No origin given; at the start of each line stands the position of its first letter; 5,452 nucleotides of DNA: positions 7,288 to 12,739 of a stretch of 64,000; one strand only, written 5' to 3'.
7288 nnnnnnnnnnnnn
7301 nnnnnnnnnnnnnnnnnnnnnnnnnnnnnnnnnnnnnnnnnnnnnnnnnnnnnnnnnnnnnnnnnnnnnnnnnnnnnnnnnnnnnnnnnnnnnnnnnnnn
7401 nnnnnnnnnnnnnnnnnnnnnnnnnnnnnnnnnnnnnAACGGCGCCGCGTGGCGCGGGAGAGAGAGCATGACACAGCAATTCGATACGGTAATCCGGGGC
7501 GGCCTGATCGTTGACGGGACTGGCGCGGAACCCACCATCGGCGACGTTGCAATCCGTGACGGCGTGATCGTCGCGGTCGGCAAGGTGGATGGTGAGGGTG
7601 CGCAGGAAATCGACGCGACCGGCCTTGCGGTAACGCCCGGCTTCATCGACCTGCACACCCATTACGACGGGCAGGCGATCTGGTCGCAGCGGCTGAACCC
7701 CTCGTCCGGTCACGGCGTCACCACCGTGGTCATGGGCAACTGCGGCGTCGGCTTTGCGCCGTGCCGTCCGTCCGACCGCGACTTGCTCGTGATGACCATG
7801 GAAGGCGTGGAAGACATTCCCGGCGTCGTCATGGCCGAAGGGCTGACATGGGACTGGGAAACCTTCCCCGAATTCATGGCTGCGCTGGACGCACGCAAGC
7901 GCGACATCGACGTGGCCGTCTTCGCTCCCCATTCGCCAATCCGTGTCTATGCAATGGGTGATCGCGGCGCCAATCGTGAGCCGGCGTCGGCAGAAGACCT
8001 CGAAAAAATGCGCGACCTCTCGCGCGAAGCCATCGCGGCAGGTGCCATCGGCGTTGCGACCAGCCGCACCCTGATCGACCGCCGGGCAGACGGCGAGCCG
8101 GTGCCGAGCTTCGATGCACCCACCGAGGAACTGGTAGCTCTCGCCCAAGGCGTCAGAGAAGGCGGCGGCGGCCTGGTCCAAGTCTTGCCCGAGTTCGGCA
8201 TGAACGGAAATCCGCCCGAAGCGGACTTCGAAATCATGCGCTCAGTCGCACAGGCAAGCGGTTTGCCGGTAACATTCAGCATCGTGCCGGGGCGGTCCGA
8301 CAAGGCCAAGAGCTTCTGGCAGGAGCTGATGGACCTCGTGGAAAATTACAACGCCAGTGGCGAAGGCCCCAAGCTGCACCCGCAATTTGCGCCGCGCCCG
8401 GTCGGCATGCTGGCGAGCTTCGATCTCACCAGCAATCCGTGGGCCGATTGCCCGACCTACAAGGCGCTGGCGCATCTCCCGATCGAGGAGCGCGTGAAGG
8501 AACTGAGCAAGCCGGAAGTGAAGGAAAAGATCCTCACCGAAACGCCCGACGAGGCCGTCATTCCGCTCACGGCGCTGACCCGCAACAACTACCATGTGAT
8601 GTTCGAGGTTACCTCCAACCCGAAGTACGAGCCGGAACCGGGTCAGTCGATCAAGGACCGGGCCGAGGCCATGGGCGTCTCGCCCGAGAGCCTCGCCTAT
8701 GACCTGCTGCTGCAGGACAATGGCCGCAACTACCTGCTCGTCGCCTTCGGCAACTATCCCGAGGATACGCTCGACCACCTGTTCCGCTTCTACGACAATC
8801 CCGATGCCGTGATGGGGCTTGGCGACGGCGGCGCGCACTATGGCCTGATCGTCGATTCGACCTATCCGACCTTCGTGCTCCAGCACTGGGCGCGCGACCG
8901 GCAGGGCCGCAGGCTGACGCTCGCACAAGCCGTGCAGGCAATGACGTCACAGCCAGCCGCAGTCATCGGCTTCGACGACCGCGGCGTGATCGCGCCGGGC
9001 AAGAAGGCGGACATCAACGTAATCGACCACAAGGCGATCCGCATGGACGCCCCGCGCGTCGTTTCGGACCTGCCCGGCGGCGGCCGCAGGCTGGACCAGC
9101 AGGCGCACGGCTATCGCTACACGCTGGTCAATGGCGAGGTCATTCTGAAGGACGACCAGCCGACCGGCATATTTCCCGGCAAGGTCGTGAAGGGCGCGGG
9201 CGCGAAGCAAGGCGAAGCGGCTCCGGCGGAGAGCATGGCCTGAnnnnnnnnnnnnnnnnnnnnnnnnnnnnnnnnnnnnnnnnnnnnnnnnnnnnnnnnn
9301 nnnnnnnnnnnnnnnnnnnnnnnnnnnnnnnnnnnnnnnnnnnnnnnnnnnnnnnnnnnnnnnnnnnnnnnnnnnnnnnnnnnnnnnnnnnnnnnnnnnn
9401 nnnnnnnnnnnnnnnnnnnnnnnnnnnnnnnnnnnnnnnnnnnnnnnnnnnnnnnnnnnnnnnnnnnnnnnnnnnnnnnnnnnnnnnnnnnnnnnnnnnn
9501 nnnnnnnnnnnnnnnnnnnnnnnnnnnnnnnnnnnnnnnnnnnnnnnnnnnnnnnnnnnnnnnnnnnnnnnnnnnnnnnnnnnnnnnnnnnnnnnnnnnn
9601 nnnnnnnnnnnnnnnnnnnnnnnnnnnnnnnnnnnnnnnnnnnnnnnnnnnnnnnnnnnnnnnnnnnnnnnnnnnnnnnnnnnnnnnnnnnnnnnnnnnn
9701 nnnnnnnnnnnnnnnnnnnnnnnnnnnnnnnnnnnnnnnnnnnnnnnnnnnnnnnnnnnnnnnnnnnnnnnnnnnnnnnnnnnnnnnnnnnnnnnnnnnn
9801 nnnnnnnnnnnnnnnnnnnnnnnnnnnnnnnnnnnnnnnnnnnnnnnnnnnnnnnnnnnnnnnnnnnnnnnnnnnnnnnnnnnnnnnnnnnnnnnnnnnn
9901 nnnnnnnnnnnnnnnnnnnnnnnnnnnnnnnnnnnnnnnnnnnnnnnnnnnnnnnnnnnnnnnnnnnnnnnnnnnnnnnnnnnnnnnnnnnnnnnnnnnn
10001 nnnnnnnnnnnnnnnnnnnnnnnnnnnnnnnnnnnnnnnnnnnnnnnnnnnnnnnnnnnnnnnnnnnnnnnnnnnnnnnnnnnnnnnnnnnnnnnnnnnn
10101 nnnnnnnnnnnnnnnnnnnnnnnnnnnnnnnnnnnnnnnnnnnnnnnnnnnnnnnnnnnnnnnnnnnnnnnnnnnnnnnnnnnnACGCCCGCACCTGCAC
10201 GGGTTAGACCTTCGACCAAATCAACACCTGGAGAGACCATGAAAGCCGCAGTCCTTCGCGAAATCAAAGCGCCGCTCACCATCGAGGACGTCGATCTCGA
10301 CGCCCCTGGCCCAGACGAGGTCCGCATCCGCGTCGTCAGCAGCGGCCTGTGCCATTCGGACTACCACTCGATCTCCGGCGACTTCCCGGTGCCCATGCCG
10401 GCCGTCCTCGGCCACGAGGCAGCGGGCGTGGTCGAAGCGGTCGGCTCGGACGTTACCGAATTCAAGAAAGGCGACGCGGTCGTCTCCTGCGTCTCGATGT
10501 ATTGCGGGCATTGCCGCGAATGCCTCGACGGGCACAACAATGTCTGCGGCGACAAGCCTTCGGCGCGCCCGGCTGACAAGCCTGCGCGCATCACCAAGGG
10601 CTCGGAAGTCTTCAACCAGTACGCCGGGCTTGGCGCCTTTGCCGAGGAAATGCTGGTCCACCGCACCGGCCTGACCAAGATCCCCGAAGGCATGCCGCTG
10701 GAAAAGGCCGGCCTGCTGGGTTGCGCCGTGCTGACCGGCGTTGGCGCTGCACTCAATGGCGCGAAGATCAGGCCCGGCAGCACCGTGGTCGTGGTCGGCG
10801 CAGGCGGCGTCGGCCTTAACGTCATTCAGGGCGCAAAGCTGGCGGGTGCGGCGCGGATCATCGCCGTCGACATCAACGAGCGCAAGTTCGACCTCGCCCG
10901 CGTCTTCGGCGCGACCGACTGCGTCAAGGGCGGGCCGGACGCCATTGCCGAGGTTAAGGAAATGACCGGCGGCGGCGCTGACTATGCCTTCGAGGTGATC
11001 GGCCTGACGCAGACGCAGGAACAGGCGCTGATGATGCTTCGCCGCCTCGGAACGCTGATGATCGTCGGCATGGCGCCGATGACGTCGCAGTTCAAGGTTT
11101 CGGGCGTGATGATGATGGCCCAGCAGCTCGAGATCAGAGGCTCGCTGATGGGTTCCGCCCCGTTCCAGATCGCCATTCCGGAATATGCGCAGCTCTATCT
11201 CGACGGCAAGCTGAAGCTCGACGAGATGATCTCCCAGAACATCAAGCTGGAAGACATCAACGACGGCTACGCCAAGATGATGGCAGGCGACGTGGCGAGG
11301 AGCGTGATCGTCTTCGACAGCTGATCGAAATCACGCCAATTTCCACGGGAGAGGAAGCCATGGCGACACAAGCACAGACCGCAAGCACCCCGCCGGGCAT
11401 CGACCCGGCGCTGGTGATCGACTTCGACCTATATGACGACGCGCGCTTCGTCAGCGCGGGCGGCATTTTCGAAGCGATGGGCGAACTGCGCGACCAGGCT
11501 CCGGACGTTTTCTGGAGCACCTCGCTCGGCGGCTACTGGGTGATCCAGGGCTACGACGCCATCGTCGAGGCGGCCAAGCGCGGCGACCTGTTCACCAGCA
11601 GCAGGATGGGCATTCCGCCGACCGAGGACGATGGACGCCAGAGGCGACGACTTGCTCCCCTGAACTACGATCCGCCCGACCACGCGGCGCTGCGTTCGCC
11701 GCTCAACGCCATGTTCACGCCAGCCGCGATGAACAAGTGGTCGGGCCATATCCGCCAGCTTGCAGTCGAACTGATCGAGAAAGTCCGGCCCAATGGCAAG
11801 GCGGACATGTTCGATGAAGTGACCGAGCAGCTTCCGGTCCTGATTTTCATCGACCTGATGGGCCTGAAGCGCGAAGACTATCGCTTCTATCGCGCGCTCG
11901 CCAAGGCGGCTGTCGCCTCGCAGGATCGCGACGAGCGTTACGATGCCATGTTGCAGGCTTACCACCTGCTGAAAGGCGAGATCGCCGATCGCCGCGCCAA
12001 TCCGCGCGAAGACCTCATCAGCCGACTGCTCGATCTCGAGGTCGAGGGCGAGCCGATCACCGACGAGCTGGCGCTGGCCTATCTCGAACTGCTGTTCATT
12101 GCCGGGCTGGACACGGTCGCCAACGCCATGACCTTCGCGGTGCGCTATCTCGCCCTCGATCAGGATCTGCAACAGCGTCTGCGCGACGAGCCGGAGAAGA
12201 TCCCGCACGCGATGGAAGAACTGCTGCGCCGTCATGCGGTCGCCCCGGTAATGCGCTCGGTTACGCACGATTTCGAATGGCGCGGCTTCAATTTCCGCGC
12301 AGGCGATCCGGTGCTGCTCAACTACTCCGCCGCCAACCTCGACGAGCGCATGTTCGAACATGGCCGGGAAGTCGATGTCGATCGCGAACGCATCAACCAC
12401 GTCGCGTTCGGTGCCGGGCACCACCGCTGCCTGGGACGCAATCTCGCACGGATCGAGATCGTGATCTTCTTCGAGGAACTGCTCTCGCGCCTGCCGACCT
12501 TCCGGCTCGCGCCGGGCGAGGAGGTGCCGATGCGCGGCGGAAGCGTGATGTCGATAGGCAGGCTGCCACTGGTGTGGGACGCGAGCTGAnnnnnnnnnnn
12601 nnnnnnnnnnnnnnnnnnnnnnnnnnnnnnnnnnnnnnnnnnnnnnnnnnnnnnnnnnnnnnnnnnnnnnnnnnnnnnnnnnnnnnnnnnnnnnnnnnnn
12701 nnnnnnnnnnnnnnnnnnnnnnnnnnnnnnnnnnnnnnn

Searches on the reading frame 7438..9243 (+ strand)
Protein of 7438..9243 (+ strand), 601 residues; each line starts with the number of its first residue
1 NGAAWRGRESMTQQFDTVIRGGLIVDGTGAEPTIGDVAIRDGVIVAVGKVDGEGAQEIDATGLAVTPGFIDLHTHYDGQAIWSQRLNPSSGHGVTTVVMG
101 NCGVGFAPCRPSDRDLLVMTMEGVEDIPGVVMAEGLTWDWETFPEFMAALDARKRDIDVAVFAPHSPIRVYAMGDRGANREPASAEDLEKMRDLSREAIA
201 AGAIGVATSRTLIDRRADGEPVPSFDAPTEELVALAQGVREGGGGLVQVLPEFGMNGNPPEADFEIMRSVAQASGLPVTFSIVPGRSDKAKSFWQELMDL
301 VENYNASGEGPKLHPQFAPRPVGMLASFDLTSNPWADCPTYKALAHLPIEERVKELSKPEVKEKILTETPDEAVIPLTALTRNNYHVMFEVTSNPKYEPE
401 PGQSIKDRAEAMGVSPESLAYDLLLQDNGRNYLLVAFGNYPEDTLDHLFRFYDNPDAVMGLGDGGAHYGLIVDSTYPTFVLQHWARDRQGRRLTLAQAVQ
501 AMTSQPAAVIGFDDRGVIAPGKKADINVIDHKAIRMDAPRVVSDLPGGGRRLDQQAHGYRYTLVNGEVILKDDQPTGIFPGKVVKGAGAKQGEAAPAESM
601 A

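Call 22: search_protein_families(library=pfam, proteins=[window:7438-9243:+], max_evalue=0.00001)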
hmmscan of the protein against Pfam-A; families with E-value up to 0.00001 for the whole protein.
window:7438-9243:+ (601 aa): 2 families
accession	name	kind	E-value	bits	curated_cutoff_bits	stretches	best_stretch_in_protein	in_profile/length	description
PF07969.17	Amidohydro_3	-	1.1e-45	157.5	29.7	1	56-569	1-471/472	Amidohydrolase family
PF01979.26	Amidohydro_1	-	7.5e-13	48.9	25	1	488-538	276-323/345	Amidohydrolase family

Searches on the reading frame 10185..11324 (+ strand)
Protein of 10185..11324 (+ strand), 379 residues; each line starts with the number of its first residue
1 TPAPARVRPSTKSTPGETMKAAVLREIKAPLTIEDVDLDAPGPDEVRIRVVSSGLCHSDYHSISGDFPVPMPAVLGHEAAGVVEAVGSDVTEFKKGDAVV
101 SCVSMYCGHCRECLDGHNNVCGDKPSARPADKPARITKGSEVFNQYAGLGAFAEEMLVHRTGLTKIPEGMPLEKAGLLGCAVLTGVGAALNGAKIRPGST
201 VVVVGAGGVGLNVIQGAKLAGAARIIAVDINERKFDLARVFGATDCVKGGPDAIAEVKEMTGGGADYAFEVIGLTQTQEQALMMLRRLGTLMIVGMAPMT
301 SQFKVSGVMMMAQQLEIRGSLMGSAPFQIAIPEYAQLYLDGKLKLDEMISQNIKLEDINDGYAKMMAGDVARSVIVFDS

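Call 22: search_protein_families(library=pfam, proteins=[window:10185-11324:+], max_evalue=0.00001)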
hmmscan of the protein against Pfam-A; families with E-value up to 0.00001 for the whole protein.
window:10185-11324:+ (379 aa): 2 families
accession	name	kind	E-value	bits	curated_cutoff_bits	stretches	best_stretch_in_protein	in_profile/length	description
PF00107.32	ADH_zinc_N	-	4e-29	101.6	31.8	1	208-332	1-125/129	Zinc-binding dehydrogenase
PF08240.17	ADH_N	-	1.4e-28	99.6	23.5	1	42-168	1-104/104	Alcohol dehydrogenase GroES-like domain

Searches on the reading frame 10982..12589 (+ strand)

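Call 22: search_protein_families(library=pfam, proteins=[window:10982-12589:+], max_evalue=0.00001)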
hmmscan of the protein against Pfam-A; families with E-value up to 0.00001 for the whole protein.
window:10982-12589:+ (535 aa): 1 family
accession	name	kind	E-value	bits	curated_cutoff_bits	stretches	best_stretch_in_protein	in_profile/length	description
PF00067.27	p450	-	2.6e-27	96.2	22.8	1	334-517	230-444/462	Cytochrome P450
